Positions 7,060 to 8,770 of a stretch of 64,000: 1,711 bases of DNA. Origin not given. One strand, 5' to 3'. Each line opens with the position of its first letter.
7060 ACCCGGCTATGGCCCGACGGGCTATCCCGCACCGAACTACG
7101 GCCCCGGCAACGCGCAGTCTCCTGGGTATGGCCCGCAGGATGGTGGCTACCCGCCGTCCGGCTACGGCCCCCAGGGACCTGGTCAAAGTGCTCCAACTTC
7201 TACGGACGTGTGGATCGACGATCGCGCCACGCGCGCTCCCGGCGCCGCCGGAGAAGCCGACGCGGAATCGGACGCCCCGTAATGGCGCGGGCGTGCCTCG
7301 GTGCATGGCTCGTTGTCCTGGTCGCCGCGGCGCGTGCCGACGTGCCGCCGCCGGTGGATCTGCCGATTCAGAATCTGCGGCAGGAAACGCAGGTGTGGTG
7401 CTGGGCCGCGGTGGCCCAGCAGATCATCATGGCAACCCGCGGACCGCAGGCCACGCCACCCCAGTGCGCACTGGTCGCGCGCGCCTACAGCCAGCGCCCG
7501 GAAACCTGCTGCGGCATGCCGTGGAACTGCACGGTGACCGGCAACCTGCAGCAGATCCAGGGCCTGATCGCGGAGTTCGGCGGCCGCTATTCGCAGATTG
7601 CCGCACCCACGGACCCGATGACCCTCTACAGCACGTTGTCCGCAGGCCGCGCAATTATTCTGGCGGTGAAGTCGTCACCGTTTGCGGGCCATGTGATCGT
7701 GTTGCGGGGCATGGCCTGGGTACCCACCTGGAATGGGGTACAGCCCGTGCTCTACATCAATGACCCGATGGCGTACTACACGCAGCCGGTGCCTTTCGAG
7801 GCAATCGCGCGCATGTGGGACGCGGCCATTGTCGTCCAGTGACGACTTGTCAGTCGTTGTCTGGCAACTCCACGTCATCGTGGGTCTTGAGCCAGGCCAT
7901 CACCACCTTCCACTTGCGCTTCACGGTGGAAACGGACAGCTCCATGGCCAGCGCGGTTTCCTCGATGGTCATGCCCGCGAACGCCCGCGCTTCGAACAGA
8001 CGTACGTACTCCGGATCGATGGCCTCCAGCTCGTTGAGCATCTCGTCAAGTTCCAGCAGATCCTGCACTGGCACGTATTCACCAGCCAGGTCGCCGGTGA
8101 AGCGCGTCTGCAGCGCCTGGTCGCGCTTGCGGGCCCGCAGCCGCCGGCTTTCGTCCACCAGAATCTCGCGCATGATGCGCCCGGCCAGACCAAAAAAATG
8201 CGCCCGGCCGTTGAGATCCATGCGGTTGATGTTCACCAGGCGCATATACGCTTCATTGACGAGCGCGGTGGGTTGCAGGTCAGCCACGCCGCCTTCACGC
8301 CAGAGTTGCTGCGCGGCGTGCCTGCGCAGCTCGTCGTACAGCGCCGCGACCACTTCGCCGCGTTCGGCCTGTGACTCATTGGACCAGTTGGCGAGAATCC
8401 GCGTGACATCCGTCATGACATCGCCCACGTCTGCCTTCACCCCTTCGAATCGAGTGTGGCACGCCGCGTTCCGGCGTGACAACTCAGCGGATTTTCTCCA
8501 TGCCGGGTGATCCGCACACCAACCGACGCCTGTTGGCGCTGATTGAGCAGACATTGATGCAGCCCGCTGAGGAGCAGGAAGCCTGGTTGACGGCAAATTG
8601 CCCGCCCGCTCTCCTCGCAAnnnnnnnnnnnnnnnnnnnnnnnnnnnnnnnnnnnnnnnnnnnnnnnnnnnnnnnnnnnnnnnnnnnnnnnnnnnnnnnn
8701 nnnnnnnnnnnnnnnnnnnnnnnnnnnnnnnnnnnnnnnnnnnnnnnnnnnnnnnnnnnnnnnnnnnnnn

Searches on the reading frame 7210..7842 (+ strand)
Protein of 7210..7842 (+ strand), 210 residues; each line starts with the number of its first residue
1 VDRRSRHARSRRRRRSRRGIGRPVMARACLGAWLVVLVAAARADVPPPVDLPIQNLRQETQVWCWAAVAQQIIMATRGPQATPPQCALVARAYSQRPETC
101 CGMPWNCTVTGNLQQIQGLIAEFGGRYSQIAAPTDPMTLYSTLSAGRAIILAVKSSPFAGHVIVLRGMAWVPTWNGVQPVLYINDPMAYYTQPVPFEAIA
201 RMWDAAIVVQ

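Call 26: search_protein_families(library=ncbifam, proteins=[window:7210-7842:+], max_evalue=0.001)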
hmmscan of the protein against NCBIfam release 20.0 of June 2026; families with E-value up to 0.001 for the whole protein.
window:7210-7842:+ (210 aa): 0 families

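Call 48: search_protein_families(library=pfam, proteins=[window:7210-7842:+], max_evalue=0.01)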
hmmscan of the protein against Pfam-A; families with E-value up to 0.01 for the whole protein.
window:7210-7842:+ (210 aa): 1 family
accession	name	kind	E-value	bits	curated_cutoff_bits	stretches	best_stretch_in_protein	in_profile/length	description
PF12385.14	Peptidase_C70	-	9.4e-06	26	19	1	50-187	6-124/141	Papain-like cysteine protease AvrRpt2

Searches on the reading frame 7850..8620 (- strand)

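Call 13: search_protein_families(library=pfam, proteins=[window:7850-8620:-], max_evalue=0.001)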
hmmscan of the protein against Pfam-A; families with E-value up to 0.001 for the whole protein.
window:7850-8620:- (256 aa): 2 families
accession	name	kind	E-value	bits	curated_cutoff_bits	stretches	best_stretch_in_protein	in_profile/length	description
PF07638.17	Sigma70_ECF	-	3.3e-40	138.4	21.1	1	69-247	1-182/185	ECF sigma factor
PF08281.18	Sigma70_r4_2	-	2e-05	24.6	25.7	1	193-235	3-45/54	Sigma-70, region 4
